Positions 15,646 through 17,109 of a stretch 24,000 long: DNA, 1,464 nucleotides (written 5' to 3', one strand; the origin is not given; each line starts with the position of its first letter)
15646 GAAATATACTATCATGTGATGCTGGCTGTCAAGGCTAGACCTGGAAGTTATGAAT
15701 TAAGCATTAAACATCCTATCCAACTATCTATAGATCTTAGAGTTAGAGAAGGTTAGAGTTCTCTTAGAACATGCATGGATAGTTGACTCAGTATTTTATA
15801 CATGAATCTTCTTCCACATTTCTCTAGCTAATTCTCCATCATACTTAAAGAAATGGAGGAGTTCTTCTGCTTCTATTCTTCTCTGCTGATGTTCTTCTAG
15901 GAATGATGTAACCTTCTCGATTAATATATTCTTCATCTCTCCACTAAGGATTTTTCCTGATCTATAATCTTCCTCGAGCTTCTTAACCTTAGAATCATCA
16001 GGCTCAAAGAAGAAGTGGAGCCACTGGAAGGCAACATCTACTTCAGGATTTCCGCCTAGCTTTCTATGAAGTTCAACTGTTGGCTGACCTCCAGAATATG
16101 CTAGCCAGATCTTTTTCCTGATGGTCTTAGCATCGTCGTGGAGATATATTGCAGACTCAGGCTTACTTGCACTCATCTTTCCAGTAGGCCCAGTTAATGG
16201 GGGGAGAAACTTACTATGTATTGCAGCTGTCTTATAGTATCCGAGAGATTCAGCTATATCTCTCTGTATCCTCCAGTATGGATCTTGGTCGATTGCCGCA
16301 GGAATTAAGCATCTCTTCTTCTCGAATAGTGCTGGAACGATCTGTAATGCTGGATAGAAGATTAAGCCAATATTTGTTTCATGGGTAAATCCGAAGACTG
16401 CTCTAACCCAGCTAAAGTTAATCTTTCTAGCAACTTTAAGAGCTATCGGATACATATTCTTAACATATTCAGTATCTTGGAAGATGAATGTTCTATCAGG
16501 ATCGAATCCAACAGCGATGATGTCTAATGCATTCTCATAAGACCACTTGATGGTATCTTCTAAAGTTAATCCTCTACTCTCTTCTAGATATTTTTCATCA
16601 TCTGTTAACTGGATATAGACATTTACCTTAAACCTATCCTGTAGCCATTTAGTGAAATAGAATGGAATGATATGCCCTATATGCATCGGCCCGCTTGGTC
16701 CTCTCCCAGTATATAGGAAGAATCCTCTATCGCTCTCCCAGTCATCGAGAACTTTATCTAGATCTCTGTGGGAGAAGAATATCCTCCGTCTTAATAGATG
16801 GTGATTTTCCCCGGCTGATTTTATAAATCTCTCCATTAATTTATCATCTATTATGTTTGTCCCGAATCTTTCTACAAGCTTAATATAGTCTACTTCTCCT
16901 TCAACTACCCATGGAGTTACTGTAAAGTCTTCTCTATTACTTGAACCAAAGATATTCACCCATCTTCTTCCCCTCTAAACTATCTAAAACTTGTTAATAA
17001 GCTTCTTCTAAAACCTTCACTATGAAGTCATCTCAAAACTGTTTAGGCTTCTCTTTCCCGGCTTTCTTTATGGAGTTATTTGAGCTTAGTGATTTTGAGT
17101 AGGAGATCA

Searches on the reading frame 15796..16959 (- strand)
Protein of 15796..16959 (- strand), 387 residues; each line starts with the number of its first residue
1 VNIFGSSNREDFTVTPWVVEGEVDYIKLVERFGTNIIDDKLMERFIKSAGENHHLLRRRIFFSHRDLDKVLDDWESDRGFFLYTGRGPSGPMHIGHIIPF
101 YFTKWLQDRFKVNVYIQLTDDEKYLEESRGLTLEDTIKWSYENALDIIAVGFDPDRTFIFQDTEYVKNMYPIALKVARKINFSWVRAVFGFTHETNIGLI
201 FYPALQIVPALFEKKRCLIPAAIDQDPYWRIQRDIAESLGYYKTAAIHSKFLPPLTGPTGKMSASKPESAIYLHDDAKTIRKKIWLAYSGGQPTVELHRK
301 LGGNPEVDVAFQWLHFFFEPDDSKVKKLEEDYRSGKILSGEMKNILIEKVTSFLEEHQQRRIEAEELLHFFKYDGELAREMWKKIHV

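Call 9: search_protein_families(library=pfam, proteins=[window:15796-16959:-], max_evalue=0.01)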
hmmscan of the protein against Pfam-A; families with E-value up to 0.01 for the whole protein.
window:15796-16959:- (387 aa): 1 family
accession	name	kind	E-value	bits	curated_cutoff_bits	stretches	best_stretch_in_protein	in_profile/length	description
PF00579.31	tRNA-synt_1b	-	3.2e-26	92.8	21.1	1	79-354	5-291/292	tRNA synthetases class I (W and Y)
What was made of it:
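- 15796..16959 (-): trpS (archaeal-type tryptophanyl-tRNA synthetase), left flank of the insertion. Pfam tRNA-synt_1b, E 3e-26 (call 9).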

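Call 21: find_related_loci(query=window:15796-16959:-, collection=genome_contigs, flank=8000)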
Query window:15796-16959:- (387 aa) in genome_contigs; peptide patterns used: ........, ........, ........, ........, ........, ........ (x = any residue, [..] = any of these).
600 stretches matched a pattern (row limit reached: there are more); 574 encode a relative of the query (tblastn E <= 1e-3); the best 80 are kept; 80 distinct loci.
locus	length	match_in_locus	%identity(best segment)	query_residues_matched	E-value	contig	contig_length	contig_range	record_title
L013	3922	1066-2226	95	1-387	0e+0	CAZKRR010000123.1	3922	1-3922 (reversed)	MAG TPA_asm: uncultured Nitrososphaeria archaeon isolate SRP104967_co1_24 genome assembly, contig: NODE_7457_length_3922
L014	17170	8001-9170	88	1-387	0e+0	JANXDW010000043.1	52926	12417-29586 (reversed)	MAG: Aigarchaeota archaeon isolate SKYB24 k141_134800, whole genome shotgun sequence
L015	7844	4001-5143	83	6-386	0e+0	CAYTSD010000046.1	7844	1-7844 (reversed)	MAG TPA_asm: uncultured Nitrososphaeria archaeon isolate binchicken_co80_166 genome assembly, contig: NODE_3630_length_7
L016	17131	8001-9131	80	10-386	0e+0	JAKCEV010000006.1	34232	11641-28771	MAG: Candidatus Wolframiiraptor allenii isolate LGB-01.bin.22 NODE_178_length_34232_cov_24.283144, whole genome shotgun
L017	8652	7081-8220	78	7-386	0e+0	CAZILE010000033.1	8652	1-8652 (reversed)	MAG TPA_asm: uncultured Nitrososphaeria archaeon isolate binchicken_co6_528 genome assembly, contig: NODE_10353_length_8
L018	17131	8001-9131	80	10-386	0e+0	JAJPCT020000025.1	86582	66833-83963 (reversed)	MAG: Candidatus Wolframiiraptor gerlachensis isolate A8 NODE_76_length_86582_cov_4_252027, whole genome shotgun sequence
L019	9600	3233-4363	80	10-386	0e+0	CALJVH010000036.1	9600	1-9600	MAG: uncultured archaeon isolate S1_Bin_METABAT__142_1 genome assembly, contig: c_000001637746, whole genome shotgun seq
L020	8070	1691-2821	78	10-386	0e+0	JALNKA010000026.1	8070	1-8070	MAG: Candidatus Wolframiiraptor sinensis isolate GMQP.bins.13.201907 NODE_1705_length_8070_cov_25.963490, whole genome s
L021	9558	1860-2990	80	10-386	0e+0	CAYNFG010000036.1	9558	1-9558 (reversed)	MAG TPA_asm: uncultured Nitrososphaeria archaeon isolate SRP141559_co1_273 genome assembly, contig: NODE_4293_length_955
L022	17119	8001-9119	74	11-383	0e+0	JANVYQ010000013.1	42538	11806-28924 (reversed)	MAG: Candidatus Pelearchaeum maunauluense isolate 146_bin.21 NODE_455_length_42538_cov_5.753068, whole genome shotgun se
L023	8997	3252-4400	73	3-385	0e+0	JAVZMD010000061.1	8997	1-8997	MAG: Thermoproteota archaeon isolate DRTY-6_201907_bins_82 DRTY-6_201907_bins_82_scaffold_61, whole genome shotgun seque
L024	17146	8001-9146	73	5-386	0e+0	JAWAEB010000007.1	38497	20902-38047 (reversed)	MAG: Nitrososphaerota archaeon isolate QQ_201901_bins_112 QQ_201901_bins_112_scaffold_7, whole genome shotgun sequence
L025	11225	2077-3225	72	4-385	0e+0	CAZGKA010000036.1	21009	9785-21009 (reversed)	MAG TPA_asm: uncultured Nitrososphaerota archaeon isolate binchicken_co219_26 genome assembly, contig: k141_390976, whol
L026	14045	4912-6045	73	8-385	0e+0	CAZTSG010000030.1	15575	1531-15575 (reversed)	MAG TPA_asm: uncultured Nitrososphaerota archaeon isolate SRP104967_co1_30 genome assembly, contig: NODE_1258_length_155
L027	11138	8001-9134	72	7-384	0e+0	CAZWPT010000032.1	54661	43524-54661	MAG TPA_asm: uncultured Nitrososphaerota archaeon isolate SRP231805_co4_161 genome assembly, contig: k141_368357, whole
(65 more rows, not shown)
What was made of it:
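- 15796..16959 (-): 80 relatives were retrieved (call 21).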

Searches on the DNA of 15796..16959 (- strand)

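Call 97: search_rna_families(source=L014, start=6000, end=12000, threshold=gathering)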
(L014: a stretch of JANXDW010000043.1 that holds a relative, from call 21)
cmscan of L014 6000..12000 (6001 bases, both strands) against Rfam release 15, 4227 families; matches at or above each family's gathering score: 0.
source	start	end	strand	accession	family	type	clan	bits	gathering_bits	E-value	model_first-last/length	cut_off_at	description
